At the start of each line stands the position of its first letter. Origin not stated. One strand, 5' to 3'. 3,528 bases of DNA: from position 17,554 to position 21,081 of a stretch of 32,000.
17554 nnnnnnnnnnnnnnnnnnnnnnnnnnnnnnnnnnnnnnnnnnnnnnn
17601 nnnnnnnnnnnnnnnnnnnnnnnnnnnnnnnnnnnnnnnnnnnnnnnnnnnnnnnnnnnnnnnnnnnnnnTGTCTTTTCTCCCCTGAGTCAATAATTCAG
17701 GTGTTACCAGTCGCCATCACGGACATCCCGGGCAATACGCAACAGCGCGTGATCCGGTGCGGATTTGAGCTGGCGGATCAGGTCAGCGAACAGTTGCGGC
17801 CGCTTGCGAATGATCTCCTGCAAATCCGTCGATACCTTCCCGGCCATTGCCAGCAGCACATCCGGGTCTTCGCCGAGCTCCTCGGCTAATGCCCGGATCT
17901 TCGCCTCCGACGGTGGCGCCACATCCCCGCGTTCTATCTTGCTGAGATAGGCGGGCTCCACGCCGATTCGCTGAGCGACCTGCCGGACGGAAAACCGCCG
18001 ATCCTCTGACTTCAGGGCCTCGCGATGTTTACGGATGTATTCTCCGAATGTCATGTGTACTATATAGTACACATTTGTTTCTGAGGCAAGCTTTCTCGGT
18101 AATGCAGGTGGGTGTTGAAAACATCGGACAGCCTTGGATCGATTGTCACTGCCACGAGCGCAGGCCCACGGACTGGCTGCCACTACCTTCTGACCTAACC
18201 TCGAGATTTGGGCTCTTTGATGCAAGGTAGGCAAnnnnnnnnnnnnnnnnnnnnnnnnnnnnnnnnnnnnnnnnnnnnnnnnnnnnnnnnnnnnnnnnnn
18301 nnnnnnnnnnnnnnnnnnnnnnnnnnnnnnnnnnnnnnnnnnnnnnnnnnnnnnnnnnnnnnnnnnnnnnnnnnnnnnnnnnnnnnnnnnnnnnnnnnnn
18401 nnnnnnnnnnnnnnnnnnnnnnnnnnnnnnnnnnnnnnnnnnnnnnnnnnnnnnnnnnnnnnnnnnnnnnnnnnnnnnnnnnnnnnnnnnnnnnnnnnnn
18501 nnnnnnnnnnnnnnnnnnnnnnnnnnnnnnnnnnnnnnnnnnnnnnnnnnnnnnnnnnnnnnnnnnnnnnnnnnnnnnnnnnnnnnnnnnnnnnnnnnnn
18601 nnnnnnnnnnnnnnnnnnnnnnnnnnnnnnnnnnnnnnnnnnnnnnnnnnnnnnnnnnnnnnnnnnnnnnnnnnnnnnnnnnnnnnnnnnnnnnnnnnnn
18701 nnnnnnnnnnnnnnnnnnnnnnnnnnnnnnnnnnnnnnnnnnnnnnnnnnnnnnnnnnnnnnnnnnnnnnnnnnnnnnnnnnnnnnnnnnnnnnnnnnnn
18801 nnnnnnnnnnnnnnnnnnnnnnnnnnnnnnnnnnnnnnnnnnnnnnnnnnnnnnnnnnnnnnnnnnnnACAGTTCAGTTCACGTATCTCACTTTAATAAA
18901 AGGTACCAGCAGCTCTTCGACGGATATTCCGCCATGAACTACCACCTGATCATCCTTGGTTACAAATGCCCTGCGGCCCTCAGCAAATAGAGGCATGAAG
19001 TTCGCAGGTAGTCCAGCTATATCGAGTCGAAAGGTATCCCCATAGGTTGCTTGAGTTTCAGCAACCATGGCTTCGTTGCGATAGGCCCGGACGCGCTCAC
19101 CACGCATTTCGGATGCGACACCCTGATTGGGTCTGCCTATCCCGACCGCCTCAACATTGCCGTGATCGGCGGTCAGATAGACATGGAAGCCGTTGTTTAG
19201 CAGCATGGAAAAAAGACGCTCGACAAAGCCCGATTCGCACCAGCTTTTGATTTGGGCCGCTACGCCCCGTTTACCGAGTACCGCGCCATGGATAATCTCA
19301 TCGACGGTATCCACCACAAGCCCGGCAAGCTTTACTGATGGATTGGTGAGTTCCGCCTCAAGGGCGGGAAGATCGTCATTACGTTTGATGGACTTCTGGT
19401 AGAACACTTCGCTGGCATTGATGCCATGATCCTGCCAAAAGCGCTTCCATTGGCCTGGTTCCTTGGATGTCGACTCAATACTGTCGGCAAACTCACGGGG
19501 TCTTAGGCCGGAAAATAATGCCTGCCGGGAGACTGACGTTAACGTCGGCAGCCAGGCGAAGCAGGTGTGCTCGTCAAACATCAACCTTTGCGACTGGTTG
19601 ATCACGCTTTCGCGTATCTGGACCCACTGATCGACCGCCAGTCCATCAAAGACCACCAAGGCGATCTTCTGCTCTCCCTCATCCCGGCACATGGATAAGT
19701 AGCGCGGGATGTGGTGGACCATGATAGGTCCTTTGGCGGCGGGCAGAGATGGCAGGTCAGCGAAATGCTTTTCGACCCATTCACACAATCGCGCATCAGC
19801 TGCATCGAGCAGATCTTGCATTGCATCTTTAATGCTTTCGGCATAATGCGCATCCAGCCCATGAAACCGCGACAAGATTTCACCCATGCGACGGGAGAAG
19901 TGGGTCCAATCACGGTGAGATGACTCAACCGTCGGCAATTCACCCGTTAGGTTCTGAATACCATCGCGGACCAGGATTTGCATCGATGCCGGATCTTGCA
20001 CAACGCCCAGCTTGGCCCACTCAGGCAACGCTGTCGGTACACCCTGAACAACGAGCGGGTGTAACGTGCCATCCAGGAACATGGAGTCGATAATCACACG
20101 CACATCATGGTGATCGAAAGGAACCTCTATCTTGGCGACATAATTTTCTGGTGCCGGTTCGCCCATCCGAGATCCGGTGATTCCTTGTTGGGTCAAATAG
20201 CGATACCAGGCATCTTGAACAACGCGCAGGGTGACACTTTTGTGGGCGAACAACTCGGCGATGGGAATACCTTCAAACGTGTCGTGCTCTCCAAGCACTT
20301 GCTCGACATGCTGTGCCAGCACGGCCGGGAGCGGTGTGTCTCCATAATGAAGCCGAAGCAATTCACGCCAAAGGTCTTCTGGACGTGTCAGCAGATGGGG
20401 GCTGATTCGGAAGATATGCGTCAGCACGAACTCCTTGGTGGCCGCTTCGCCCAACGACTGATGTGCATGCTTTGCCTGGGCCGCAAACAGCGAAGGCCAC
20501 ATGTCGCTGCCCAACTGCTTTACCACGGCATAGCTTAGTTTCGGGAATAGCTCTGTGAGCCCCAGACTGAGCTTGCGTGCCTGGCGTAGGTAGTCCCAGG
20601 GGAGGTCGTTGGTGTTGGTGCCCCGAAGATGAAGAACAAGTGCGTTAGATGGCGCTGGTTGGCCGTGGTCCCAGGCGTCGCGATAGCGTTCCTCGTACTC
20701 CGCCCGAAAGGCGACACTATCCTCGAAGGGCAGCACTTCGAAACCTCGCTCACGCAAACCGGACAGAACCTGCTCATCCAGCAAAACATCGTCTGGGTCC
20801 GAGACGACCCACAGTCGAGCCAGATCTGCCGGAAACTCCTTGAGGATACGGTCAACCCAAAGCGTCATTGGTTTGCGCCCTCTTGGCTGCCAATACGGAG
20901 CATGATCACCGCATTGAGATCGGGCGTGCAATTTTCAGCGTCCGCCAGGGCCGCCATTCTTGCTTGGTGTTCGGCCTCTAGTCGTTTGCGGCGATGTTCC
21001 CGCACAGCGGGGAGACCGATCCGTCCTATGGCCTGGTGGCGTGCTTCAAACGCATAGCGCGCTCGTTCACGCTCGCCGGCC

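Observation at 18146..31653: Complete seven-gene type 3 BREX locus with a WYL (BrxR-like) regulator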

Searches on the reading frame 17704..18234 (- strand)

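Call 4: search_protein_families(library=pfam, proteins=[window:17704-18234:-], max_evalue=0.01)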
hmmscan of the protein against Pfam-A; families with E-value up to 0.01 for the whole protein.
window:17704-18234:- (176 aa): 6 families
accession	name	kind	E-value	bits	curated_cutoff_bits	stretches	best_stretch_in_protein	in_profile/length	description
PF13560.12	HTH_31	-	3.4e-11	43.7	27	1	63-127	2-61/64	Helix-turn-helix domain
PF01381.28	HTH_3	-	4e-09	36.8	23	1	80-127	9-55/55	Helix-turn-helix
PF12844.13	HTH_19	-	3.1e-06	27.4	30.2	1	79-132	11-63/64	Helix-turn-helix domain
PF13413.12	HTH_25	-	0.00039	20.6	24.6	1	77-125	7-60/62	Helix-turn-helix domain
PF13744.12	HTH_37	-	0.0015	18.7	27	1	77-123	28-74/80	Helix-turn-helix domain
PF13443.12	HTH_26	-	0.0035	18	22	0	78-125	8-55/63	Cro/C1-type HTH DNA-binding domain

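Call 5: search_protein_families(library=padloc, proteins=[window:17704-18234:-], max_evalue=0.001)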
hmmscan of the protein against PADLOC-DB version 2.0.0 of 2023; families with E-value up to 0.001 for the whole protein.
window:17704-18234:- (176 aa): 2 families
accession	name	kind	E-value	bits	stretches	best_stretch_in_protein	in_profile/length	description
PDLC04142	capH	-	2.7e-10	39.2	1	60-170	4-94/103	capH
PDLC02926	HTH_VI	-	7e-06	24.2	1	64-145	3-76/92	-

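Call 6: search_protein_families(library=ncbifam, proteins=[window:17704-18234:-], max_evalue=0.001)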
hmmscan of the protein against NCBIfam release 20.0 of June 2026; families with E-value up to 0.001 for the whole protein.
window:17704-18234:- (176 aa): 2 families
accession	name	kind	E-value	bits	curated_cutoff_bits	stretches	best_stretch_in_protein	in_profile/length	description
TIGR02147.1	Fsuc_second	paralog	0.00062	19.3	50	1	62-105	9-53/272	TIGR02147 family protein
TIGR00270.2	TIGR00270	equivalog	0.00083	19.2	110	0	46-111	61-119/159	multiprotein bridging factor aMBF1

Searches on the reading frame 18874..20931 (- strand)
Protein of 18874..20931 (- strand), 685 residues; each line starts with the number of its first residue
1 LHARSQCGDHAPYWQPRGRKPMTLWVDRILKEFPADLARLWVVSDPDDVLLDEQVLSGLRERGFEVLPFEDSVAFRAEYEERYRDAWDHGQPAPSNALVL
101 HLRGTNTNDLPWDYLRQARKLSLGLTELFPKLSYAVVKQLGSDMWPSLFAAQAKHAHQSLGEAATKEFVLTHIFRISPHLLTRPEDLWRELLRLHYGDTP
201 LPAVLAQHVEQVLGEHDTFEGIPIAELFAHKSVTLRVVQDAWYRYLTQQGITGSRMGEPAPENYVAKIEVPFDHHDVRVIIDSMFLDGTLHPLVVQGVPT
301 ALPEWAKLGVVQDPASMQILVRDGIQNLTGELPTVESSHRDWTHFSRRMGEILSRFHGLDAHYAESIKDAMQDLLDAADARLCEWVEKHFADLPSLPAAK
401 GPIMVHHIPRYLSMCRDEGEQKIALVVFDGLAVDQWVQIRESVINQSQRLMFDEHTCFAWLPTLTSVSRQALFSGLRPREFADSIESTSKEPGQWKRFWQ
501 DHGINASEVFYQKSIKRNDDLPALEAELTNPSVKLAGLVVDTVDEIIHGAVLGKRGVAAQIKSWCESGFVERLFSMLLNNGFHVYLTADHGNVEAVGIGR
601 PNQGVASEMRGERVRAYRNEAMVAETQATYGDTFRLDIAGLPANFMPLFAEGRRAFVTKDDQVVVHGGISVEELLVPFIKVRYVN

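Call 4: search_protein_families(library=pfam, proteins=[window:18874-20931:-], max_evalue=0.01)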
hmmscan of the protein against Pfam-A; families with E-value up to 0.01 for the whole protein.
window:18874-20931:- (685 aa): 1 family
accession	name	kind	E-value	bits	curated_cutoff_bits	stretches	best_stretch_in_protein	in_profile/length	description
PF08665.17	PglZ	-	8e-24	85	25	1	421-593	1-173/179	PglZ domain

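Call 5: search_protein_families(library=padloc, proteins=[window:18874-20931:-], max_evalue=0.001)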
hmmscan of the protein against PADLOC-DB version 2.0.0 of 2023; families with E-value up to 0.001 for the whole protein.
window:18874-20931:- (685 aa): 5 families
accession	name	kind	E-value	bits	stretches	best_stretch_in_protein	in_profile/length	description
PDLC02558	PglZ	-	5.5e-240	796.1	1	22-682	1-662/666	PglZ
PDLC02556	PglZ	-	1.4e-140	467.9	1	29-682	6-638/641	PglZ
PDLC02555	PglZ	-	1.1e-22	78.4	1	310-681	249-611/613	PglZ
PDLC02565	PglZ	-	1.9e-08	31.1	1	419-615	480-674/910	PglZ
PDLC02543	PglZ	-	0.00082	15.5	1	418-596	490-668/943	PglZ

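Call 6: search_protein_families(library=ncbifam, proteins=[window:18874-20868:-], max_evalue=0.001)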
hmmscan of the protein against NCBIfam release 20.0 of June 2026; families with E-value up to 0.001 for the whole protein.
window:18874-20868:- (664 aa): 3 families
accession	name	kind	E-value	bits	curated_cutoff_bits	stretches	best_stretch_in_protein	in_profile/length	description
NF033449.0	BREX_PglZ_3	exception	3e-219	729.5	250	1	6-660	2-641/642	BREX-3 system phosphatase PglZ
NF052313.1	T9SS_RR_PorX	equivalog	4e-21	75.4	300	1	315-497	144-315/513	T9SS response regulator signal transducer PorX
NF033446.0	BREX_PglZ_2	exception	1.3e-11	43.6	200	1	344-657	412-718/890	BREX-2 system phosphatase PglZ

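Call 76: search_solved_structures(query=window:18874-20868:-, max_evalue=0.01)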
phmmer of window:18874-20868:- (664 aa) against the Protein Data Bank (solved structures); distinct sequences matched with E-value up to 0.01: 5.
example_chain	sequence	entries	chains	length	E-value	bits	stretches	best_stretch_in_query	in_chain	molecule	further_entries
8ted_A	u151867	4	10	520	2.2e-13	52.6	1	316-496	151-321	Response regulator receiver protein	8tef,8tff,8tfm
8p6f_A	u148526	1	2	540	2.5e-13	52.5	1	316-496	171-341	Response regulator receiver domain-containing protein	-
8thp_A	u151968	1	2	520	1.1e-12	50.4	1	316-496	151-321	Response regulator receiver protein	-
7pv7_D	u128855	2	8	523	3.9e-08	35.3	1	391-460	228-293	Response regulator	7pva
7pvk_A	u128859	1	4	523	2e-07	33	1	391-460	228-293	Response regulator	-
